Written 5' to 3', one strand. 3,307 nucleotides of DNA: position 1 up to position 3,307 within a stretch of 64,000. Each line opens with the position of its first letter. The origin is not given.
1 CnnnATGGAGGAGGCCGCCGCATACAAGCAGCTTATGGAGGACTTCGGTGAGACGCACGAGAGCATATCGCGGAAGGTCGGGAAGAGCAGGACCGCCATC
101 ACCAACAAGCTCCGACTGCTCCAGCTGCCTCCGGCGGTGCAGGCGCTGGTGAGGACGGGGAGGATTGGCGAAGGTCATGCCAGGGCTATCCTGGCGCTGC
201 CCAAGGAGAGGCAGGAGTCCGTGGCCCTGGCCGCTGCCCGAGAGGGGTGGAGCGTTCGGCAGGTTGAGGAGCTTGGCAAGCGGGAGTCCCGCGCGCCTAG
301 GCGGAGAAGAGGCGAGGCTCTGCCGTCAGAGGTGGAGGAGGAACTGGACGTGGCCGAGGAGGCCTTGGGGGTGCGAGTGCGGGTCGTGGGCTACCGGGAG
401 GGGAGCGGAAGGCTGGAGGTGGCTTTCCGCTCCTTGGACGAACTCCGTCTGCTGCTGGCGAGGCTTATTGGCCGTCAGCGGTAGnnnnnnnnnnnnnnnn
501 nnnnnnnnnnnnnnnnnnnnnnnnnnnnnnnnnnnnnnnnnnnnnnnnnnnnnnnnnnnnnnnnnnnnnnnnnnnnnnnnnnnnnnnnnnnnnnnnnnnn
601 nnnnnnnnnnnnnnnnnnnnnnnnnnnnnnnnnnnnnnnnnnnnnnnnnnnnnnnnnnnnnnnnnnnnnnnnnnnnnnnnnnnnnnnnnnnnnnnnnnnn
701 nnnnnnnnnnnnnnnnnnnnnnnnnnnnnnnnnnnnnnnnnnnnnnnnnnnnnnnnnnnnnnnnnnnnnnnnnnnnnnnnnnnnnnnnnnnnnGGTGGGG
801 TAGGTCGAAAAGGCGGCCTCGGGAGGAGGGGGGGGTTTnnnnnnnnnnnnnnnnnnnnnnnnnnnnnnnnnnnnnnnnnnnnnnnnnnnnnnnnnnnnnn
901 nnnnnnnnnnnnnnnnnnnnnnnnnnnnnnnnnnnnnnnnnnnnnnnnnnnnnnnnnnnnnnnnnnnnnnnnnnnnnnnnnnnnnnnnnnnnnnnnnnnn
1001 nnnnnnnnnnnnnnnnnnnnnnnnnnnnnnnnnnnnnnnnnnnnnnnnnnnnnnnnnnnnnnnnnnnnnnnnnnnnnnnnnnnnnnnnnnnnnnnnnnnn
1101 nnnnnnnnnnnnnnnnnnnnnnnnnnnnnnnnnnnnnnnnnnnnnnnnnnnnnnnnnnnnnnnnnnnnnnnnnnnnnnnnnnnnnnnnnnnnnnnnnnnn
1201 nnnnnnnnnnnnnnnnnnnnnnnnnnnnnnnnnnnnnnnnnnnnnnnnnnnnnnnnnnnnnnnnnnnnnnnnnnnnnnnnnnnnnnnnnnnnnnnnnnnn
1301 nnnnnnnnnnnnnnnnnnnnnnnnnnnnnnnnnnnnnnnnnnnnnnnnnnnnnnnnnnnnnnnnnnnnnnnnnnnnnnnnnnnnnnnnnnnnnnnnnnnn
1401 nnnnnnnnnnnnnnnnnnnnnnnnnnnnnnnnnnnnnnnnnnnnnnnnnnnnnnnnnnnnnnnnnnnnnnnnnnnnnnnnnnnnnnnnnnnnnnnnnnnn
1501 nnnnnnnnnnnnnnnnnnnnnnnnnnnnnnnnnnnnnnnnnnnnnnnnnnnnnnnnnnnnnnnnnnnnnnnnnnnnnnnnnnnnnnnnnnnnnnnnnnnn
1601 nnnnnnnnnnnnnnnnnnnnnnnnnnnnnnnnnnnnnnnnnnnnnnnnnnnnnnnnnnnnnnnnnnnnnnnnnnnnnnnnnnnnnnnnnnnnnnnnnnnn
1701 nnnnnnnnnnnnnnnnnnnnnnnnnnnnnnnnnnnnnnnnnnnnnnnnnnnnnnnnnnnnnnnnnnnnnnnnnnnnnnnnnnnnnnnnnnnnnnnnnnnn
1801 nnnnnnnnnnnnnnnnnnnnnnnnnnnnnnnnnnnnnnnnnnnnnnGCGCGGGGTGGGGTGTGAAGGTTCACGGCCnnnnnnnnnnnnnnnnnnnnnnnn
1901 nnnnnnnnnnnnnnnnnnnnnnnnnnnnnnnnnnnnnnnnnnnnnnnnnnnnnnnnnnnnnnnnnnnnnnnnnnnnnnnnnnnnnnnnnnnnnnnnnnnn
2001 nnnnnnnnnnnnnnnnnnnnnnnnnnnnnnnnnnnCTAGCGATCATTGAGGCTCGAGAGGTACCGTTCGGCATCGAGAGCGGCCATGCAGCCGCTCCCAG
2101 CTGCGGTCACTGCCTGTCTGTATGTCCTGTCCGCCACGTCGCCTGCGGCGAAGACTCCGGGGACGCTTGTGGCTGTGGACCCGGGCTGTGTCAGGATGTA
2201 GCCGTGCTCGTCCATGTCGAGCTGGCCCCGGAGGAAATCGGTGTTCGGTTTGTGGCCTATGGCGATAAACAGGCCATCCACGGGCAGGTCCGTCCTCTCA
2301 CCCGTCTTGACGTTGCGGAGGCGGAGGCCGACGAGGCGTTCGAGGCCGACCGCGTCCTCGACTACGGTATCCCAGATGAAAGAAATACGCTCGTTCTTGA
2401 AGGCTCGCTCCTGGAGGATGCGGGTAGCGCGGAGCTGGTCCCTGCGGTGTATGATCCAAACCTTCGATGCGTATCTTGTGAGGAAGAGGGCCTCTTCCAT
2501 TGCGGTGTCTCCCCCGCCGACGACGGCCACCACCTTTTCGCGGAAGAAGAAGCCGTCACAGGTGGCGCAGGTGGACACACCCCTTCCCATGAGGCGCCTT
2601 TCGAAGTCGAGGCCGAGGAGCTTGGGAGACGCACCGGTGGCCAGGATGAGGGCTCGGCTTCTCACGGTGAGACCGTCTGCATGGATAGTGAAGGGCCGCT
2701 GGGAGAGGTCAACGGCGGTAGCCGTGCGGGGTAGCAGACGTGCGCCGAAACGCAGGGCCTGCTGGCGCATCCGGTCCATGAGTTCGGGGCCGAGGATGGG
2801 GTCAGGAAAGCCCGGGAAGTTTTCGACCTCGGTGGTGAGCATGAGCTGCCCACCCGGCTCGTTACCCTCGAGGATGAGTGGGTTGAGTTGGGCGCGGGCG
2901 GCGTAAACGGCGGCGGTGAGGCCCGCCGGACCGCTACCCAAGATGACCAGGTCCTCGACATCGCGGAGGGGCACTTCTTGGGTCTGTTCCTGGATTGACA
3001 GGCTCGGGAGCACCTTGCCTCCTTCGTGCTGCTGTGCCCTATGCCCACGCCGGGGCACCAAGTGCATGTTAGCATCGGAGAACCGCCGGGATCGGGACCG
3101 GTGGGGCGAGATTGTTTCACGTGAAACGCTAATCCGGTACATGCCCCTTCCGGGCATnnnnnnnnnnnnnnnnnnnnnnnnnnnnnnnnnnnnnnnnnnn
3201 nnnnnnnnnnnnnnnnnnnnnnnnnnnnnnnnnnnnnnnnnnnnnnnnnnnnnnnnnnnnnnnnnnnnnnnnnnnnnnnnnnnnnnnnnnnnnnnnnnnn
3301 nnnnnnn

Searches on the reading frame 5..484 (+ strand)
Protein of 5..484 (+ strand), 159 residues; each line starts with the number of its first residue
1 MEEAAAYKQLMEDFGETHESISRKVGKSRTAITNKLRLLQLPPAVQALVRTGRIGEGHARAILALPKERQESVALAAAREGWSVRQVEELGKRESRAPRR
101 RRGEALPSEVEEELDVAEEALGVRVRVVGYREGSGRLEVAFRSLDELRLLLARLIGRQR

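Call 29: search_protein_families(library=pfam, proteins=[window:5-484:+], max_evalue=0.0001)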
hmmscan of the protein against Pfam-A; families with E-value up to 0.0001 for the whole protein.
window:5-484:+ (159 aa): 2 families
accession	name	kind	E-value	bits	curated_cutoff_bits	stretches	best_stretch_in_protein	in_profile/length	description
PF17762.8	HTH_ParB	-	5.8e-33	113.5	22.6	1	1-93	6-99/102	ParB HTH domain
PF23552.2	ParB_C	-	5.5e-06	26.2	23.8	1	119-154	14-49/50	ParB dimerisation domain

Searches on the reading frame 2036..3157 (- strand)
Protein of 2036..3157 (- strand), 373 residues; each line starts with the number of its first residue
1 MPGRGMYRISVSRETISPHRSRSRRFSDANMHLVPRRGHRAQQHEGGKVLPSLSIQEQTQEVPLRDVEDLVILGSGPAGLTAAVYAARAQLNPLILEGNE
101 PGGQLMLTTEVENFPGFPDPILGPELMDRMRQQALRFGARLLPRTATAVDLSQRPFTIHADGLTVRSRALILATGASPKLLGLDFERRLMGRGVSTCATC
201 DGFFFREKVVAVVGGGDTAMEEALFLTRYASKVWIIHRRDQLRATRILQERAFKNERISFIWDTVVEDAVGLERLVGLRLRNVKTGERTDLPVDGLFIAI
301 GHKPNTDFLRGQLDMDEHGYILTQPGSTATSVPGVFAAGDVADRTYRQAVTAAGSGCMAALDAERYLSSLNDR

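Call 29: search_protein_families(library=pfam, proteins=[window:2036-3157:-], max_evalue=0.0001)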
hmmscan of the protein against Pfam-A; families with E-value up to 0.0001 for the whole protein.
window:2036-3157:- (373 aa): 7 families
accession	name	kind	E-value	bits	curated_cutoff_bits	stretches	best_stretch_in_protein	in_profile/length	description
PF07992.20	Pyr_redox_2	-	2.3e-51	175.4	26.1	1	69-356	2-291/291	Pyridine nucleotide-disulphide oxidoreductase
PF13738.12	Pyr_redox_3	-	2.6e-19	70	30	1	147-339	105-305/305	Pyridine nucleotide-disulphide oxidoreductase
PF00070.33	Pyr_redox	-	5.1e-15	56.2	22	1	210-274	2-71/82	Pyridine nucleotide-disulphide oxidoreductase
PF01266.30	DAO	-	6.6e-08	32.9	27.9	0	69-103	1-37/353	FAD dependent oxidoreductase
PF00890.30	FAD_binding_2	-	2e-06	27.7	20.4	0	69-104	1-37/414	FAD binding domain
PF03486.20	HI0933_like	-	2.1e-05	24.6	50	0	69-104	2-37/244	HI0933-like protein Rossmann domain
PF01946.23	Thi4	-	6.1e-05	22.8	26.2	0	68-99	18-50/235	Thi4 family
